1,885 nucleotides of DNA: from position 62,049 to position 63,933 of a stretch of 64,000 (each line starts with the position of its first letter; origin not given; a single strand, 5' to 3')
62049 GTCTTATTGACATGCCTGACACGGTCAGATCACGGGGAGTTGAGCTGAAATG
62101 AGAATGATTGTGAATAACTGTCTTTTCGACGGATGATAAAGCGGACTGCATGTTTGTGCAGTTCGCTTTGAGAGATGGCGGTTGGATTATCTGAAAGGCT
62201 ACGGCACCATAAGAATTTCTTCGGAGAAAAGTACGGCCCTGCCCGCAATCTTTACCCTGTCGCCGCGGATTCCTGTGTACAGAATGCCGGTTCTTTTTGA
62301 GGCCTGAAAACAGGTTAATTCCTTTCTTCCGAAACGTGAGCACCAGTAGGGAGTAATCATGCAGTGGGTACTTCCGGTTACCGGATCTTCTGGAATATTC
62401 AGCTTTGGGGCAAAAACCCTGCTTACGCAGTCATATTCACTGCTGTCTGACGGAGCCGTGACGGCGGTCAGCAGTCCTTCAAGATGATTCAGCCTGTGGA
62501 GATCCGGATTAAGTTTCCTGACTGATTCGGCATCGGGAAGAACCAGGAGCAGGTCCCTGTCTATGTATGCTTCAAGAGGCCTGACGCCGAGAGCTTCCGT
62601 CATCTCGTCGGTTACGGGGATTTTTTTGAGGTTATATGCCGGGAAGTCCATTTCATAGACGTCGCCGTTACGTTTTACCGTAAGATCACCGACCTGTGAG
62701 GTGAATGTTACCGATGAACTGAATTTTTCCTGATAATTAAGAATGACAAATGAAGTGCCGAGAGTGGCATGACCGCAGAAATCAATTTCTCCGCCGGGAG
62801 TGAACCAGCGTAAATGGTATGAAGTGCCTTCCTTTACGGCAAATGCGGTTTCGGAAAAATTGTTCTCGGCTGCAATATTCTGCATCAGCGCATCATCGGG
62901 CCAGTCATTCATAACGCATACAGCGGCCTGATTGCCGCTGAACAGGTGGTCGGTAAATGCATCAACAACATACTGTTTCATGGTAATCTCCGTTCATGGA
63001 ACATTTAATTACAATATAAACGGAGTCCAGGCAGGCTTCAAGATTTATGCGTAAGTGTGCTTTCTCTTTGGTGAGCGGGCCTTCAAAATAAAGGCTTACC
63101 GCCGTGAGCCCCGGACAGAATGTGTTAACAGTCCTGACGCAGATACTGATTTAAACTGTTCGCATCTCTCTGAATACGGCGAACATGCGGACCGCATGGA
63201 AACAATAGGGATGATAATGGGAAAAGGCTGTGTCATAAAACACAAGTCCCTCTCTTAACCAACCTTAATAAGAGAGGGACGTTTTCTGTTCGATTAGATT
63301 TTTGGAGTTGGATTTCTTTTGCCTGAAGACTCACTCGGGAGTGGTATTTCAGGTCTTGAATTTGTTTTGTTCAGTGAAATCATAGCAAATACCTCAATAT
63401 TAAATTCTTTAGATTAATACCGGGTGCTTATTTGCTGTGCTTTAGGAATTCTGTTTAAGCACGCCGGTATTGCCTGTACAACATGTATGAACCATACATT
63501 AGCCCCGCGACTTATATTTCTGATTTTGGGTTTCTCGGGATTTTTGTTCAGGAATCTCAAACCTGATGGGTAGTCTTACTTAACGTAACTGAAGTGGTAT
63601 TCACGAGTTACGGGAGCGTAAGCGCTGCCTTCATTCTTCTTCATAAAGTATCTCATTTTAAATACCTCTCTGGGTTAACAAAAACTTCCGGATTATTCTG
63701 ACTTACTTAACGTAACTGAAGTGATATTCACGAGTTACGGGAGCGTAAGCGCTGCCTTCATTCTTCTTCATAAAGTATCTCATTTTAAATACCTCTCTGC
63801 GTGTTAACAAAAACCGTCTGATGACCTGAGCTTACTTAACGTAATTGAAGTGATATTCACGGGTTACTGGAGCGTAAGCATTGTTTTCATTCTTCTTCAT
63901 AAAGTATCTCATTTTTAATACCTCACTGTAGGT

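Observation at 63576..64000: Tandem array of at least four 26-codon genes (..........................): candidate multi-copy precursor or signalling-peptide locus, cut by the window edge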

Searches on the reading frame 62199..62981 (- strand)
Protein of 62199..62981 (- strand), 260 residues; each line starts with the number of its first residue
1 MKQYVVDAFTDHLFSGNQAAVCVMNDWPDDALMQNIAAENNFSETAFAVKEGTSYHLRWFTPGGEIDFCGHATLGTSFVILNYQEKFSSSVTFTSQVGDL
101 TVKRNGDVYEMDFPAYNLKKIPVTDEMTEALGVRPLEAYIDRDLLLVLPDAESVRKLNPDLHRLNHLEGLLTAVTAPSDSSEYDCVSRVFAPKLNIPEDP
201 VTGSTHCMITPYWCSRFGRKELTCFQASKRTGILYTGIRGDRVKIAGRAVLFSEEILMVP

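Call 7: find_encoding_contigs(protein=window:62199-62981:-, flank=10000, max_places=10)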
Protein window:62199-62981:- (260 aa): 23 contigs read that carry it; 10 places shown.
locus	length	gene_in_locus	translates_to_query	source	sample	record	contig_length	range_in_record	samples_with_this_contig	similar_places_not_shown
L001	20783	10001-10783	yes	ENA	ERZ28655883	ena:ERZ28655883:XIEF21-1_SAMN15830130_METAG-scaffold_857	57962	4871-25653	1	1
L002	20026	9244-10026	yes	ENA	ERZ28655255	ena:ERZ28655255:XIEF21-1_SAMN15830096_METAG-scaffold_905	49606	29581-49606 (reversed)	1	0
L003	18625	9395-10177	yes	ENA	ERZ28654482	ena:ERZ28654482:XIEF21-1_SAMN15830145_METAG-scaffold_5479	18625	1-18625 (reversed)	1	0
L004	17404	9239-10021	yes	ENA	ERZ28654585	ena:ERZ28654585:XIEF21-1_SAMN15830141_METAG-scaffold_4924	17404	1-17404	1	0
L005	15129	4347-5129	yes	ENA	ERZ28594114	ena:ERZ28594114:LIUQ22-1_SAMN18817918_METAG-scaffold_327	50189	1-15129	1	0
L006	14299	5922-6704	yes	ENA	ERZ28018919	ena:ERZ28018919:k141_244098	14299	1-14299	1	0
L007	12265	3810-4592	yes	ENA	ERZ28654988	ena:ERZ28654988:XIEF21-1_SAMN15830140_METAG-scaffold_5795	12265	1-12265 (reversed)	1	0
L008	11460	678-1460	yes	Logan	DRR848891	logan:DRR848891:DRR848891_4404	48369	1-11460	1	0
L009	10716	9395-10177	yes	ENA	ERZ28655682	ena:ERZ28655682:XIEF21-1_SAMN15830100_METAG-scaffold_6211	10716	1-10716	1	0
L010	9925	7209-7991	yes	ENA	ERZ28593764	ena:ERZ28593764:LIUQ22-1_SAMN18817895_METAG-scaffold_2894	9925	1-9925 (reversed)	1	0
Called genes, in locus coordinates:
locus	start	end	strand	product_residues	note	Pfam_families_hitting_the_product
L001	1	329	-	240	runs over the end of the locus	PF05971:Methyltransf_10 (weak), PF06325:PrmA, PF13489:Methyltransf_23 (faint), PF05175:MTS, PF13649:Methyltransf_25 (weak)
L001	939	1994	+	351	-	PF03193:RsgA_GTPase, PF00006:ATP-synt_ab (faint), PF01926:MMR_HSR1 (weak)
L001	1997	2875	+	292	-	PF27523:PSD, PF02666:PS_Dcarbxylase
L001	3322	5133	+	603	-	PF00890:FAD_binding_2, PF01946:Thi4 (faint), PF03486:HI0933_like (weak), PF07992:Pyr_redox_2 (faint), PF02910:Succ_DH_flav_C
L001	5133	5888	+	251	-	PF13085:Fer2_3, PF13187:Fer4_9 (faint), PF13183:Fer4_8, PF13237:Fer4_10, PF12838:Fer4_7 (weak), PF13484:Fer4_16 (weak), PF13534:Fer4_17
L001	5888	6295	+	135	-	PF02300:Fumarate_red_C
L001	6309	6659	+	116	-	PF02313:Fumarate_red_D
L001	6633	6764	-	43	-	-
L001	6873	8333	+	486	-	PF23310:TPR_27 (faint), PF13428:TPR_14 (faint), PF13432:TPR_16 (faint), PF08238:Sel1 (weak), PF14559:TPR_19 (weak)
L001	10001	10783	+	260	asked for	PF02567:PhzC-PhzF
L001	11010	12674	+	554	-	PF00005:ABC_tran, PF01926:MMR_HSR1 (faint), PF02463:SMC_N (faint), PF13304:AAA_21 (faint), PF13476:AAA_23 (faint), PF12848:ABC_tran_Xtn, PF00005:ABC_tran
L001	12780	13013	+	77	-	-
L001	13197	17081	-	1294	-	PF18076:FGAR-AT_N, PF18072:FGAR-AT_linker, PF02769:AIRS_C, PF22689:FGAR-AT_PurM_N-like, PF02769:AIRS_C, PF13507:GATase_5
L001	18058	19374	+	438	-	PF02812:ELFV_dehydrog_N, PF00208:ELFV_dehydrog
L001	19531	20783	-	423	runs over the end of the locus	PF02133:Transp_cyt_pur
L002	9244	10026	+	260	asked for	PF02567:PhzC-PhzF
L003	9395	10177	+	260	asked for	PF02567:PhzC-PhzF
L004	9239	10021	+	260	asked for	PF02567:PhzC-PhzF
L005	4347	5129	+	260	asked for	PF02567:PhzC-PhzF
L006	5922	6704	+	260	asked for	PF02567:PhzC-PhzF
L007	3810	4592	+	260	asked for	PF02567:PhzC-PhzF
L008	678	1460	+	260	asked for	PF02567:PhzC-PhzF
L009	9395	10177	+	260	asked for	PF02567:PhzC-PhzF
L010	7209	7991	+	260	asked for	PF02567:PhzC-PhzF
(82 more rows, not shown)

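Call 10: search_protein_families(library=ncbifam, proteins=[L001:6873-8333:+, L001:10001-10783:+], max_evalue=10)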
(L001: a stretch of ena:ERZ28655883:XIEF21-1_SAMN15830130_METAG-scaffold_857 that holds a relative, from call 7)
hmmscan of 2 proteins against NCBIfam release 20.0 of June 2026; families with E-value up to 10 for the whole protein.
L001:6873-8333:+ (486 aa): 7 families
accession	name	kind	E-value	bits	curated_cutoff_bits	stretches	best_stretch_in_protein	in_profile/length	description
NF047621.1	FlgprotMotXVib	equivalog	1.1e-11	44.6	330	2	275-342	90-157/211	flagellar protein MotX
NF038194.1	AlgK_TPR_lipo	equivalog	0.00019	20.2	700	1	256-337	262-341/448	alginate biosynthesis TPR repeat lipoprotein AlgK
NF033786.1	phenyl_MerG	equivalog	0.0015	18.5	350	1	287-345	59-117/217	phenylmercury resistance protein MerG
NF045484.1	TransRegExoR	equivalog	0.0049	16.1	450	1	236-292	54-110/267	exopolysaccharide production regulator ExoR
NF000154.1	macrolide_MefEN2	exception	0.023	14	800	1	25-77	162-213/401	macrolide efflux MFS transporter Mef(En2)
TIGR02521.1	type_IV_pilW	equivalog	0.16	11.4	154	1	421-463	147-191/234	type IV pilus biogenesis/stability protein PilW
NF047371.1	FlcA_CTERM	equivalog_domain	0.66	8.4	300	1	314-374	416-476/646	periplasmic flagellar collar protein FlcA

L001:10001-10783:+ (260 aa): 2 families
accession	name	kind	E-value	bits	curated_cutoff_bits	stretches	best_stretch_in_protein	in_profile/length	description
TIGR00654.1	PhzF_family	subfamily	9.2e-37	127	76.2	1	4-257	6-296/298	PhzF family phenazine biosynthesis isomerase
NF007625.0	PRK10281.1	equivalog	9.6e-27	93.9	386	2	2-104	4-109/301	PhzF family isomerase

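Call 11: search_protein_families(library=pfam, proteins=[L001:6873-8333:+], max_evalue=10)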
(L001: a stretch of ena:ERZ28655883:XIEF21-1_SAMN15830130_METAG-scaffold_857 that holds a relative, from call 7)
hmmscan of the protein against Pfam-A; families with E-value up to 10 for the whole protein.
L001:6873-8333:+ (486 aa): 17 families
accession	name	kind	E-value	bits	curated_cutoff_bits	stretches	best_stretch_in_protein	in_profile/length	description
PF08238.18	Sel1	-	2.3e-15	56.8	30.7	2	294-328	2-36/36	Sel1 repeat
PF13432.12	TPR_16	-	1.8e-08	35.1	32.7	2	421-465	9-54/65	Tetratricopeptide repeat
PF14559.12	TPR_19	-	1.6e-06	28.8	25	2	421-462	3-46/68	Tetratricopeptide repeat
PF13428.12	TPR_14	-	7.4e-06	26.6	23.5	1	231-264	7-42/44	Tetratricopeptide repeat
PF23310.1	TPR_27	-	1e-05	25.6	27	2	239-286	43-90/110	Plant tetratrico peptide repeats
PF13424.12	TPR_12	-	0.00011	22.8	30.1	2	425-464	19-68/77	Tetratricopeptide repeat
PF13374.12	TPR_10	-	0.00038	20.8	27.5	2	443-465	4-26/42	Tetratricopeptide repeat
PF07719.23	TPR_2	-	0.00077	19.8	27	1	442-463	2-23/34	Tetratricopeptide repeat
PF20308.4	TPR-S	-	0.0041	18.1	27.6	1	240-328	1-90/102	Tetratricopeptide Repeats-Sensor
PF07721.20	TPR_4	-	0.005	17.8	27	1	441-462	1-22/26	Tetratricopeptide repeat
PF13181.12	TPR_8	-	0.023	15.3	25.7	1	442-463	2-23/34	Tetratricopeptide repeat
PF13431.12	TPR_17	-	0.049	14.4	24.4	1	440-461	12-33/34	Tetratricopeptide repeat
PF13176.12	TPR_7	-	0.052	14.1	27.9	1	235-254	8-30/36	Tetratricopeptide repeat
PF12895.13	ANAPC3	-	0.082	13.6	27.2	1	229-267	27-66/82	Anaphase-promoting complex, cyclosome, subunit 3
PF09976.15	TPR_21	-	0.2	11.8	25.5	1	224-270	74-121/193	Tetratricopeptide repeat-like domain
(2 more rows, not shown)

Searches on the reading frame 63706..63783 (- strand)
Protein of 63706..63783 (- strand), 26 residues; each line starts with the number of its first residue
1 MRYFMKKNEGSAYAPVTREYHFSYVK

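Call 10: search_protein_families(library=ncbifam, proteins=[window:63706-63783:-], max_evalue=10)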
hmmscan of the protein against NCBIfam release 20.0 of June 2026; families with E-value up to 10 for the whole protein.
seq(26 aa): 1 family
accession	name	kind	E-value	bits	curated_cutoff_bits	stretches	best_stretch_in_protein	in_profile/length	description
NF007433.0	PRK09979.1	equivalog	0.076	13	85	1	11-19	19-27/33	rho operon leader peptide RhoL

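Call 11: search_protein_families(library=pfam, proteins=[window:63706-63783:-], max_evalue=10)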
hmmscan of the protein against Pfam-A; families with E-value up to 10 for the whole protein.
seq(26 aa): 1 family
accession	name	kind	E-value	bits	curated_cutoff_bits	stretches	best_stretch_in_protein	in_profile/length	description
PF05851.16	Lentivirus_VIF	-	0.13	11.6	25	1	3-26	56-79/251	Lentivirus virion infectivity factor (VIF)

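Call 40: search_solved_structures(query=window:63706-63783:-, max_evalue=10, show_alignments=3)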
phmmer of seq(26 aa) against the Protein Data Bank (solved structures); distinct sequences matched with E-value up to 10: 0.

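Call 41: search_protein_families(library=phrogs, proteins=[window:63706-63783:-], max_evalue=10)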
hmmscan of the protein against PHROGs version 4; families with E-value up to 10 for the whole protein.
seq(26 aa): 0 families

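Call 81: search_protein_families(library=padloc, proteins=[window:63706-63783:-], max_evalue=10)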
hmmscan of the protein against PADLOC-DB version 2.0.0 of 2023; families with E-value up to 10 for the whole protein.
seq(26 aa): 0 families
